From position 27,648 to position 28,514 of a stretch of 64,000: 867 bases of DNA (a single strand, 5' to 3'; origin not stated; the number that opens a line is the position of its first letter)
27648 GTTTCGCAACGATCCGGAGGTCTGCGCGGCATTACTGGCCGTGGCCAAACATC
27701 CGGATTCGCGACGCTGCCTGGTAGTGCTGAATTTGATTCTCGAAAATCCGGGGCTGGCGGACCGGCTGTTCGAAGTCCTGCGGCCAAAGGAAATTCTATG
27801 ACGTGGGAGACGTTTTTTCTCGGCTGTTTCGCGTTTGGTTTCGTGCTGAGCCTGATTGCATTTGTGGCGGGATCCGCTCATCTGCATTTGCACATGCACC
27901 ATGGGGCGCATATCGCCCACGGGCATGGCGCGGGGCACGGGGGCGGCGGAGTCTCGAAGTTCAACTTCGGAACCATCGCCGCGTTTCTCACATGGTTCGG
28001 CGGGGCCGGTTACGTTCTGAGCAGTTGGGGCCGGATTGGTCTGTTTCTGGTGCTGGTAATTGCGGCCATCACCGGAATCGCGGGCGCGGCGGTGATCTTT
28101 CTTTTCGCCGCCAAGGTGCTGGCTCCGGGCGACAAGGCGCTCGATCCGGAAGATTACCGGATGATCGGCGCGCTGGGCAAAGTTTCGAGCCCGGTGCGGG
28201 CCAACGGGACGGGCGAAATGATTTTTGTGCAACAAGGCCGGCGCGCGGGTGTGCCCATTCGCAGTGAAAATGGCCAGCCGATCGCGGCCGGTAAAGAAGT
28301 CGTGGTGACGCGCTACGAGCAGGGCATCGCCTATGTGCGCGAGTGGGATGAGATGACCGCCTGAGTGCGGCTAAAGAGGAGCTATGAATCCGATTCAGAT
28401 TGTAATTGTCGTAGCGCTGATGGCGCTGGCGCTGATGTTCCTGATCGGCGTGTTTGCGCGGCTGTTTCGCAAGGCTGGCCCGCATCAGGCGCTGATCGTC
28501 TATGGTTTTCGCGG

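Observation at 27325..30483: Autoregulated XRE / His-rich NfeD / flotillin / PspA operon: a membrane-stress or metal-sensing membrane-microdomain module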

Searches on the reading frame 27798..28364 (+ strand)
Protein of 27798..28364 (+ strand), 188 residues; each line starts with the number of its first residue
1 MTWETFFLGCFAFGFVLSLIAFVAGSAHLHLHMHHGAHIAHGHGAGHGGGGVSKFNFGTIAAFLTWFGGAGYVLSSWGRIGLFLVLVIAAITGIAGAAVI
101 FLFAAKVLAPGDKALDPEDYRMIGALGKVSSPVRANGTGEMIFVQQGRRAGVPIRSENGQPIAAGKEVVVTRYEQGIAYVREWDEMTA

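Call 3: search_protein_families(library=pfam, proteins=[window:27798-28364:+], max_evalue=0.01)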
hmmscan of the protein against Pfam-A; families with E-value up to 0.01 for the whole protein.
window:27798-28364:+ (188 aa): 0 families

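Call 5: search_protein_families(library=pfam, proteins=[window:27798-28364:+], max_evalue=10)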
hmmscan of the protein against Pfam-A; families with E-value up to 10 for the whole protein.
window:27798-28364:+ (188 aa): 1 family
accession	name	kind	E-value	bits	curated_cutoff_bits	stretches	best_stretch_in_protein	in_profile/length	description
PF01957.25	NfeD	-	0.014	16.1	29.1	1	122-181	4-56/57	NfeD-like C-terminal, partner-binding domain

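Call 6: search_protein_families(library=ncbifam, proteins=[window:27798-28364:+], max_evalue=0.01)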
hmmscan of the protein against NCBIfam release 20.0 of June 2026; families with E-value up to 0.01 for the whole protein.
window:27798-28364:+ (188 aa): 0 families

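Call 27: search_protein_families(library=pfam, proteins=[window:27798-28364:+], max_evalue=1)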
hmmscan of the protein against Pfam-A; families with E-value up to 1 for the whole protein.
window:27798-28364:+ (188 aa): 1 family
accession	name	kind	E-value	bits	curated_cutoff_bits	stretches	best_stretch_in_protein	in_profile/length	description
PF01957.25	NfeD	-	0.014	16.1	29.1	1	122-181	4-56/57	NfeD-like C-terminal, partner-binding domain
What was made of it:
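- On NfeD family: 16.1 bits against 29.1 (calls 5, 27).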

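Call 28: search_solved_structures(query=window:27798-28364:+, max_evalue=10, show_alignments=2)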
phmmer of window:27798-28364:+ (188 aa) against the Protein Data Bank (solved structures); distinct sequences matched with E-value up to 10: 3.
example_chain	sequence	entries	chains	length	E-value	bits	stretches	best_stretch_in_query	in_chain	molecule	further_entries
2k14_A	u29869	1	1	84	0.56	13.2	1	119-180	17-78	YuaF protein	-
5v9x_A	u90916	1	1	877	2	11.4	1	27-117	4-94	ATP-dependent DNA helicase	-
7qfl_A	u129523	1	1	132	5.3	10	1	34-92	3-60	S-layer protein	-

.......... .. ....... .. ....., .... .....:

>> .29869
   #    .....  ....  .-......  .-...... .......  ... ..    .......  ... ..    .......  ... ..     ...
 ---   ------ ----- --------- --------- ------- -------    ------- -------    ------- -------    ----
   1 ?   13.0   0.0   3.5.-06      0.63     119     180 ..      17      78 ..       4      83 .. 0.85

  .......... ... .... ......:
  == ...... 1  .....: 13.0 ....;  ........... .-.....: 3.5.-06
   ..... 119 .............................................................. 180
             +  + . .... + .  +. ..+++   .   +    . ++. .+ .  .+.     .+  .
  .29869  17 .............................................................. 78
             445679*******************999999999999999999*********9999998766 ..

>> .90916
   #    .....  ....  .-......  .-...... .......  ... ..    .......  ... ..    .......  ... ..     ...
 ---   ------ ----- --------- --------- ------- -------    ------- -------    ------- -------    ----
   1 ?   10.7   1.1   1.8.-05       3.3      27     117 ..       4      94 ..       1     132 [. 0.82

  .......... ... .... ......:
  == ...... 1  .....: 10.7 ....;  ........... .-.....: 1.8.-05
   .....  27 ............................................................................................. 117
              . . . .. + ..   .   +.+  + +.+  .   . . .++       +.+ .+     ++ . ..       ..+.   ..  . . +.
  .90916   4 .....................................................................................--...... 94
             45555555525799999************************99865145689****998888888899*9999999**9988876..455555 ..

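Call 29: find_homologous_proteins(query=window:27798-28364:+)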
Query window:27798-28364:+ (188 aa): 1394 proteins with E <= 0.001 among 1929 candidates; the best 120 are listed.
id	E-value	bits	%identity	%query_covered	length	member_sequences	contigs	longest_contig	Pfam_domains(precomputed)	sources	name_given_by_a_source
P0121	7.3e-116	403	98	100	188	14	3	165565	PF25842.1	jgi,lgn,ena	jgi:hypothetical protein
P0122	3.5e-108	378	90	100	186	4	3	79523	PF25842.1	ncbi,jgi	ncbi:MAG: hypothetical protein ABSB15_03650 [Bryobacteraceae bacterium]|jgi:membrane protein implica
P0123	2.9e-105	368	90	100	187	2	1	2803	PF25842.1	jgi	jgi:membrane protein implicated in regulation of membrane protease activity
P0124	3.4e-102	358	88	100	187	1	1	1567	PF25842.1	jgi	jgi:hypothetical protein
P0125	1.5e-99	350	84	100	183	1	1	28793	PF25842.1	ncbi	-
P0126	1.2e-97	343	82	100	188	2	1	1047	PF25842.1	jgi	jgi:membrane protein implicated in regulation of membrane protease activity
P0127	3.8e-94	332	80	100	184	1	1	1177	PF25842.1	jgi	jgi:membrane protein implicated in regulation of membrane protease activity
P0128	4.0e-94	332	79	100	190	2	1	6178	PF25842.1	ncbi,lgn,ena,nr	ncbi:MAG TPA: hypothetical protein VFC21_06670 [Bryobacteraceae bacterium]|nr:hypothetical protein [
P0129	6.6e-94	331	79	100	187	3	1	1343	PF25842.1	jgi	-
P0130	2.6e-93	329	79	100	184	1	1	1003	PF25842.1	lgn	-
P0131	3.1e-93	329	77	100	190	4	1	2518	PF25842.1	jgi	jgi:hypothetical protein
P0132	3.3e-93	329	77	100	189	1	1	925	PF25842.1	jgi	jgi:hypothetical protein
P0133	5.9e-93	328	76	99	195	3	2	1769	PF25842.1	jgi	jgi:membrane protein implicated in regulation of membrane protease activity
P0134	1.5e-92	327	76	100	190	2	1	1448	PF25842.1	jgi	jgi:hypothetical protein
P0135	2.2e-92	326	77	100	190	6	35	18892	PF25842.1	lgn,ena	-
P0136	4.1e-92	325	77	100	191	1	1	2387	PF25842.1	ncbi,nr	ncbi:MAG TPA: hypothetical protein VHB50_16985 [Bryobacteraceae bacterium]|nr:hypothetical protein [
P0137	4.7e-92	325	76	100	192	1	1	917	PF25842.1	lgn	-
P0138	3.1e-91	322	77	100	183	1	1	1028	PF25842.1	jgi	jgi:membrane protein implicated in regulation of membrane protease activity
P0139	4.0e-91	322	77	100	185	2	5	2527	PF25842.1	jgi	jgi:membrane protein implicated in regulation of membrane protease activity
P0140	6.7e-91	321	75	100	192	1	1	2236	PF25842.1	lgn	-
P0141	8.9e-91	321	78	100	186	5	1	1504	PF25842.1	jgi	jgi:membrane protein implicated in regulation of membrane protease activity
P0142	9.4e-91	321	75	100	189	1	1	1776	PF25842.1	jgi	jgi:membrane protein implicated in regulation of membrane protease activity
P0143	1.1e-90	321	77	100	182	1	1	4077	PF25842.1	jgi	jgi:membrane protein implicated in regulation of membrane protease activity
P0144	1.8e-90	320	79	100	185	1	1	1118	PF25842.1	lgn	-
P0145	1.8e-90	320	75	100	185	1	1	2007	PF25842.1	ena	-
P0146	2.7e-90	319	77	100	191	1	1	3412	PF25842.1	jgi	jgi:hypothetical protein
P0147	4.4e-90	319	74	100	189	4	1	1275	PF25842.1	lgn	-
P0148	6.4e-90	318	74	100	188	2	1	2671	PF25842.1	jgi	jgi:membrane protein implicated in regulation of membrane protease activity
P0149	1.5e-89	317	74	100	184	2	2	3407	PF25842.1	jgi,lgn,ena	jgi:hypothetical protein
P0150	1.5e-89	317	76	100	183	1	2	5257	PF25842.1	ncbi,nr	ncbi:MAG: hypothetical protein M3N54_00600 [Acidobacteriota bacterium]|nr:hypothetical protein [Acid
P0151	1.6e-89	317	76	100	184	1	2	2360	PF25842.1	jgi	jgi:membrane protein implicated in regulation of membrane protease activity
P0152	2.3e-89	316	75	100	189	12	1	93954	PF25842.1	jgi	jgi:hypothetical protein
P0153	2.7e-89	316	77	100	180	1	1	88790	PF25842.1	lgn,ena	-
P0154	2.7e-89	316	74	100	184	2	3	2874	PF25842.1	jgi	jgi:membrane protein implicated in regulation of membrane protease activity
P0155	2.8e-89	316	76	100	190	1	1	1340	PF25842.1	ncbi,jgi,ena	jgi:membrane protein implicated in regulation of membrane protease activity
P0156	3.0e-89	316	76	100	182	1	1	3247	PF25842.1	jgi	jgi:membrane protein implicated in regulation of membrane protease activity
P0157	4.7e-89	315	74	100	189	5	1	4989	PF25842.1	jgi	jgi:hypothetical protein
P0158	6.4e-89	315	74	100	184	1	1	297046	PF25842.1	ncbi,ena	-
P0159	1.8e-88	313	76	100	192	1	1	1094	PF25842.1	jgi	jgi:membrane protein implicated in regulation of membrane protease activity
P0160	1.8e-88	313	73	100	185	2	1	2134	PF25842.1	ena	-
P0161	2.7e-88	313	72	100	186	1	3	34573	PF25842.1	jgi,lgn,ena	jgi:hypothetical protein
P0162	3.7e-88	312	76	100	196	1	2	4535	PF25842.1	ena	-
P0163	5.8e-88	312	76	100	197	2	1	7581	PF25842.1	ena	-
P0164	7.1e-88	311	71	100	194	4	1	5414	PF25842.1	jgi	jgi:membrane protein implicated in regulation of membrane protease activity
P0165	1.0e-87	311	74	99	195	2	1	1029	PF25842.1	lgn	-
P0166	1.1e-87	311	75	100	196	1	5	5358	PF25842.1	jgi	jgi:membrane protein implicated in regulation of membrane protease activity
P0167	1.2e-87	311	75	100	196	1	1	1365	PF25842.1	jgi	jgi:membrane protein implicated in regulation of membrane protease activity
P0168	1.3e-87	311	75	100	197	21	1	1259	PF25842.1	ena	-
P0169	1.6e-87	310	71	100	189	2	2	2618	PF25842.1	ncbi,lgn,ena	-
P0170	1.7e-87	310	73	100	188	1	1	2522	PF25842.1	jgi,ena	-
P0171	2.4e-87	310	72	100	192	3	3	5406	PF25842.1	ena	-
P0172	4.0e-87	309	75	100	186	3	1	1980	PF25842.1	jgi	-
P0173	5.3e-87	309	76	100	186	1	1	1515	PF25842.1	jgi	jgi:membrane protein implicated in regulation of membrane protease activity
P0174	7.2e-87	308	72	100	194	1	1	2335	PF25842.1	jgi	jgi:membrane protein implicated in regulation of membrane protease activity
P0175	7.4e-87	308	74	100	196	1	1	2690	PF25842.1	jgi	-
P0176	7.9e-87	308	74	100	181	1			PF25842.1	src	-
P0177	7.9e-87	308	76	100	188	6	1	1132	PF25842.1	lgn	-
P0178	1.4e-86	307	74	100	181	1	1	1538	PF25842.1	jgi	jgi:hypothetical protein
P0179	1.5e-86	307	74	100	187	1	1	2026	PF25842.1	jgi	jgi:hypothetical protein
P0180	2.6e-86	306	74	100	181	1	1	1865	PF25842.1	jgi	jgi:membrane protein implicated in regulation of membrane protease activity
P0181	3.1e-86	306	76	100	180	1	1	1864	PF25842.1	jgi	jgi:membrane protein implicated in regulation of membrane protease activity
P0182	3.8e-86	306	73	100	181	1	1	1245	PF25842.1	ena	-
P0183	4.5e-86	306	73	100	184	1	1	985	PF25842.1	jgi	-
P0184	5.1e-86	305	74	100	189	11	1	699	PF25842.1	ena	-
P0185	5.7e-86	305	70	100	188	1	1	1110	PF25842.1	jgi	jgi:membrane protein implicated in regulation of membrane protease activity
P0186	6.4e-86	305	77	100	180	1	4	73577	PF25842.1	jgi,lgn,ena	-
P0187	6.7e-86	305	75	100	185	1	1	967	PF25842.1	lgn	-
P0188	8.8e-86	305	75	100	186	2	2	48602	PF25842.1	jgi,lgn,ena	jgi:membrane protein implicated in regulation of membrane protease activity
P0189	9.5e-86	305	76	100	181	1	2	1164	PF25842.1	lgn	-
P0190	1.2e-85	304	74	100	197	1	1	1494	PF25842.1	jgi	jgi:hypothetical protein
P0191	1.4e-85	304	73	100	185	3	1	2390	PF25842.1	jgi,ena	-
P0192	1.8e-85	304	73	100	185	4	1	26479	PF25842.1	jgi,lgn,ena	-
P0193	1.9e-85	304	74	100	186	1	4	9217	PF25842.1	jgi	jgi:hypothetical protein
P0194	2.1e-85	303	72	100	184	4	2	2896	PF25842.1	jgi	jgi:hypothetical protein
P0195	2.6e-85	303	73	100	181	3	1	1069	PF25842.1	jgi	-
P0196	2.8e-85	303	72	100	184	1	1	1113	PF25842.1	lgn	-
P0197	3.0e-85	303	76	100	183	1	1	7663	PF25842.1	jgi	jgi:membrane protein implicated in regulation of membrane protease activity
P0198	3.4e-85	303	75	100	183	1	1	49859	PF25842.1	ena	-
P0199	3.5e-85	303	73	100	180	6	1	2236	PF25842.1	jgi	jgi:membrane protein implicated in regulation of membrane protease activity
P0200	3.6e-85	303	76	100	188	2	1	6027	PF25842.1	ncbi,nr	ncbi:MAG: NfeD family protein [Acidobacteriota bacterium]|nr:NfeD family protein [Acidobacteriota ba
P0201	3.7e-85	303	74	100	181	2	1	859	PF25842.1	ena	-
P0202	4.7e-85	302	73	100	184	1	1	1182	PF25842.1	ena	-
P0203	4.9e-85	302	74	100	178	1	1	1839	PF25842.1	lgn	-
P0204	5.5e-85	302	72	100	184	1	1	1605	PF25842.1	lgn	-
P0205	7.1e-85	302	74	100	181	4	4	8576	PF25842.1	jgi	jgi:membrane protein implicated in regulation of membrane protease activity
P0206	9.4e-85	301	72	100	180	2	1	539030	PF25842.1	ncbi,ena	-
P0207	1.1e-84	301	73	100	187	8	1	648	PF25842.1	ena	-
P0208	1.3e-84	301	69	100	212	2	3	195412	PF25842.1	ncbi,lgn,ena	-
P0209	1.3e-84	301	71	100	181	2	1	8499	PF25842.1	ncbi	ncbi:MAG: hypothetical protein ABJC09_10705 [Terriglobia bacterium]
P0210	3.9e-84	299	72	100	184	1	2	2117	PF25842.1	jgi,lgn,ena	-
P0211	4.1e-84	299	72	100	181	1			PF25842.1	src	-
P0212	4.3e-84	299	74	100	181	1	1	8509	PF25842.1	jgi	jgi:membrane protein implicated in regulation of membrane protease activity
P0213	4.9e-84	299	72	100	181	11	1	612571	PF25842.1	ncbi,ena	-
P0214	5.7e-84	299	70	100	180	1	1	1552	PF25842.1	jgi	jgi:hypothetical protein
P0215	5.8e-84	299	70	100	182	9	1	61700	PF25842.1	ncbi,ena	-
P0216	6.0e-84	299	72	99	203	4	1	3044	PF25842.1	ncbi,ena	-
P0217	1.3e-83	298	73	100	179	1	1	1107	PF25842.1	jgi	-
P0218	1.5e-83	297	79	72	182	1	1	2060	PF25842.1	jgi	jgi:hypothetical protein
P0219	1.7e-83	297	71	100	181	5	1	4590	PF25842.1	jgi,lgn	jgi:hypothetical protein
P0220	1.9e-83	297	74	100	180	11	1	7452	PF25842.1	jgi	jgi:membrane protein implicated in regulation of membrane protease activity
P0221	2.1e-83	297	73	100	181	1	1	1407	PF25842.1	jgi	jgi:membrane protein implicated in regulation of membrane protease activity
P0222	2.1e-83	297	72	100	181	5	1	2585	PF25842.1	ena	-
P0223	2.3e-83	297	72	100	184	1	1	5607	PF25842.1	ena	-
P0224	2.6e-83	297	71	100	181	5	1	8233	PF25842.1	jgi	jgi:membrane protein implicated in regulation of membrane protease activity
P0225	3.3e-83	296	74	100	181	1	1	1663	PF25842.1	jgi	jgi:hypothetical protein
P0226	5.2e-83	296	71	100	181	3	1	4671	PF25842.1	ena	-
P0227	6.6e-83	295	73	100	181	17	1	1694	PF25842.1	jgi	jgi:hypothetical protein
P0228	7.0e-83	295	73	100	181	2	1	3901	PF25842.1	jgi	jgi:hypothetical protein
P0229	7.3e-83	295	72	100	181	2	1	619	PF25842.1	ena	-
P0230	8.4e-83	295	74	100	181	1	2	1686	PF25842.1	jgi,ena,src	-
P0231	2.4e-82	293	72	100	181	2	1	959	PF25842.1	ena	-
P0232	2.7e-82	293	70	100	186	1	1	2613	PF25842.1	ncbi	-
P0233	3.0e-82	293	72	100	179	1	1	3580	PF25842.1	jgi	jgi:membrane protein implicated in regulation of membrane protease activity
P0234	3.3e-82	293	70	100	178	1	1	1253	PF25842.1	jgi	jgi:hypothetical protein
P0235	4.1e-82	293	72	100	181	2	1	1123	PF25842.1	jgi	jgi:hypothetical protein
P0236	4.9e-82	292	70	100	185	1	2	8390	PF25842.1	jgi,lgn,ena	-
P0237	5.5e-82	292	71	100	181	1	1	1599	PF25842.1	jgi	jgi:membrane protein implicated in regulation of membrane protease activity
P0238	6.4e-82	292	70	100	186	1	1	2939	PF25842.1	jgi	jgi:membrane-bound ClpP family serine protease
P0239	7.6e-82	292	71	100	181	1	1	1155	PF25842.1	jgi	jgi:hypothetical protein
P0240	7.6e-82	292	71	100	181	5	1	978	PF25842.1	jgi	jgi:membrane protein implicated in regulation of membrane protease activity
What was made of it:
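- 27798..28364 (+): NfeD2-type (YuaF/YqiJ-like) membrane protein, 188 aa: hydrophobic N-terminal region plus a C-terminal OB-fold. A 98%-identical homolog carries PF25842 NfeD_TM (call 29).
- On NfeD family: The precomputed PF25842 NfeD_TM hit is present on the 98%-identical P0121 and all 120 listed homologs (call 29).
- Tried and rejected: The local Pfam copy lacks PF25842, so that hit rests on precomputed annotations (call 29).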

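Call 33: search_solved_structures(query=A2, max_evalue=1, show_alignments=1)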
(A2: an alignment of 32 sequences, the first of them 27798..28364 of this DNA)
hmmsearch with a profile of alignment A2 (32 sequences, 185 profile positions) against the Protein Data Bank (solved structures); distinct sequences matched with E-value up to 1: 1.
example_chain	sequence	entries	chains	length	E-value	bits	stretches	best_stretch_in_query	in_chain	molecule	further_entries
2k14_A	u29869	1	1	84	0.076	15.9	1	112-178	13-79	YuaF protein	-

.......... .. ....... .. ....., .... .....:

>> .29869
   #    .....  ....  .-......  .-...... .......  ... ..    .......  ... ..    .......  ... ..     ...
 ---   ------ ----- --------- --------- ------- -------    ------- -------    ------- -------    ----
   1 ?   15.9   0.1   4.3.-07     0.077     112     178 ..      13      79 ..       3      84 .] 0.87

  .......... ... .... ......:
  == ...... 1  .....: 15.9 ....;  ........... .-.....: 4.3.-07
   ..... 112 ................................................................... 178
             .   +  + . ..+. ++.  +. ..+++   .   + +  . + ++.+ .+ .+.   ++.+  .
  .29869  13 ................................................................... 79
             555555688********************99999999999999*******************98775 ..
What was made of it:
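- On NfeD family: A profile against YuaF gives only E=0.076 (call 33).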

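Call 38: predict_structure(alignment_id=A2)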
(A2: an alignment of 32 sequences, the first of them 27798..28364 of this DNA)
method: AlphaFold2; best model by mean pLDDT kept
length: 188 residues; sequences in the alignment: 32
mean_pLDDT: 69.8   pTM: 0.40
mean pLDDT of the five models: 69.8, 61.8, 57.9, 53.9, 53.3
residues with pLDDT >= 90: 19; 70-90: 83; 50-70: 57; < 50: 29
segments of 3 or more residues with pLDDT < 50: 28-55
pLDDT, mean of each block of 10 residues (from residue 1): 65 71 58 40 34 50 63 71 78 82 70 58 83 86 73 89 91 87 78
secondary structure, 60 per line:
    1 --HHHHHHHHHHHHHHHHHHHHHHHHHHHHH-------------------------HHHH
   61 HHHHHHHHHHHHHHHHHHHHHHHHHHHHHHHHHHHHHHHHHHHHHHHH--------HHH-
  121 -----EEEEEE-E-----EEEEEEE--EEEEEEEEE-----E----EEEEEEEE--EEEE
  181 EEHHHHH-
elements in order: H3-31 H57-108 E126-131 E139-145 E148-156 E167-174 E177-182 H183-187
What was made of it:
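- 27798..28364 (+): The AF2 model's beta-barrel has pLDDT 83-91 (call 38).
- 27879..27950 (+): His-rich loop (residues 28-51; 9 His in 24 aa) between hydrophobic segments 1 and 2 of NfeD. It is disordered in the model (call 38).
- On NfeD family: AF2 beta-barrel at residues about 120-185, pLDDT 83-91 (call 38).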

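Call 41: fold_search(model_id=the predicted structure, library=pdb)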
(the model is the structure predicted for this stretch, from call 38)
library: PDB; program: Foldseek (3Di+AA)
matches with E <= 10: 632; with E <= 0.001: 4
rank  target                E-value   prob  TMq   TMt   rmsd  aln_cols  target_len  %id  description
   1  2k14_MODEL_1_A        6.8e-06  1.00  0.33  0.69   6.4        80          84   24  Solution structure of the soluble domain of the NfeD protein YuaF from Bacillus subtilis (released 2008-08-26)
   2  8z5g_AA               9.4e-05  1.00  0.27  0.34  12.6       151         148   18  Cryo-EM structure of E.coli SPFH-NfeD family protein complex QmcA-YbbJ (released 2024-08-21)
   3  3cp0                  2.1e-04  1.00  0.29  0.79   2.4        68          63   22  Crystal structure of the soluble domain of membrane protein implicated in regulation of membrane protease activity from  (released 2008-04-15)
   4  2k5h_MODEL_1_A        9.6e-04  1.00  0.29  0.52   3.8        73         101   25  Solution NMR structure of protein encoded by MTH693 from Methanobacterium thermoautotrophicum: Northeast Struc (released 2008-08-19)
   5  3wwv                  1.4e-03  1.00  0.27  0.77   1.9        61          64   24  C-terminal domain of stomatin operon partner protein 1510-C from Pyrococcus horikoshii (released 2014-10-01)
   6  6t00                  2.4e-02  1.00  0.24  0.61   3.4        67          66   21  Crystal structure of Cold Shock Protein B (CSP-B) containing 4-F-Phe modified residues (released 2020-02-26)
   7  2exd_MODEL_1_A        3.5e-02  1.00  0.24  0.55   3.4        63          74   16  The solution structure of the C-terminal domain of a nfeD homolog from Pyrococcus horikoshii (released 2006-12-12)
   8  2eqs_MODEL_1_A        5.7e-02  0.75  0.22  0.33   6.0        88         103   15  Solution structure of the S1 RNA binding domain of human ATP-dependent RNA helicase DHX8 (released 2007-10-02)
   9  3i2z_A                8.3e-02  0.99  0.27  0.63   3.1        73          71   18  Structure of cold shock protein E from Salmonella typhimurium (released 2009-12-22)
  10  4ycw_E                1.3e-01  0.44  0.20  0.09  13.4       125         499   13  Crystal structure of cladosporin in complex with plasmodium like human lysyl-tRNA synthetase mutant (released 2015-06-10)
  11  2lss_MODEL_1_A        1.4e-01  0.93  0.25  0.57   3.8        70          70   18  Solution structure of the R. rickettsii cold shock-like protein (released 2012-05-16)
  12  5zh3_A                1.4e-01  0.33  0.19  0.09  13.4       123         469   10  CRYSTAL STRUCTURE OF PfKRS WITH INHIBITOR CLADO-6 (released 2018-06-27)
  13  7pua_CL               1.4e-01  0.41  0.18  0.35   8.3        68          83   12  Middle assembly intermediate of the Trypanosoma brucei mitoribosomal small subunit (released 2022-03-02)
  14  8txr_B                1.5e-01  0.28  0.19  0.14   7.3        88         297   12  E. coli ExoVII(H238A) (released 2024-01-31)
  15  6a6j_A                1.6e-01  0.87  0.23  0.44   4.1        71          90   20  Crystal structure of Zebra fish Y-box protein1 (YB-1) Cold-shock domain in complex with 6mer m5C RNA (released 2019-06-19)
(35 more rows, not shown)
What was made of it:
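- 27798..28364 (+): Foldseek top hits are YuaF, YbbJ, 3cp0 and PH1510-C (call 41).
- On NfeD family: Foldseek top five are all NfeD-type or NfeD-like OB domains (rank 4, MTH693, is deposited as an unannotated protein): YuaF 6.8e-6, YbbJ 9.4e-5, 3cp0, MTH693, PH1510-C (call 41).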

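Call 51: search_protein_families(library=padloc, proteins=[window:27798-28364:+], max_evalue=0.001)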
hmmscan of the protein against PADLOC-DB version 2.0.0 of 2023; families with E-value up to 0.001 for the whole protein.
window:27798-28364:+ (188 aa): 0 families

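Call 54: search_protein_representatives(alignment_id=A2)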
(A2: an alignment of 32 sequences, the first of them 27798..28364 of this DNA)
Query: 32 sequences, 185 profile positions. Proteins with E-value up to 0.001 (for the whole library): 1817; up to 1e-10: 697; up to 1e-30: 115. The best 150 are listed.
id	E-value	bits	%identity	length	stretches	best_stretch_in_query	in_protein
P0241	1.8e-63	229.9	-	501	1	1-183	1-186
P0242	6.6e-60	218.2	-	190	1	1-183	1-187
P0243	2.0e-57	210.1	-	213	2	25-184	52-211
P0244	8.4e-55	201.6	-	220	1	1-184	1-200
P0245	1.4e-54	200.9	-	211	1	1-184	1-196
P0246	6.4e-53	195.5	-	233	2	32-184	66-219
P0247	1.8e-51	190.7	-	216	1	3-183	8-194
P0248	1.9e-51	190.7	-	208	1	2-184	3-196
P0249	4.1e-51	189.6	-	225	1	1-184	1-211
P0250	7.4e-51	188.7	-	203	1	3-184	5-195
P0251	2.4e-50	187.1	-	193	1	1-183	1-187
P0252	4.3e-50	186.3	-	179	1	1-182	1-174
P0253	1.2e-49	184.8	-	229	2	28-183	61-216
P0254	4.2e-48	179.8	-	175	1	1-184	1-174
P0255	6.4e-48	179.2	-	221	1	1-183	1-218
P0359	1.2e-30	122.9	-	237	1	5-183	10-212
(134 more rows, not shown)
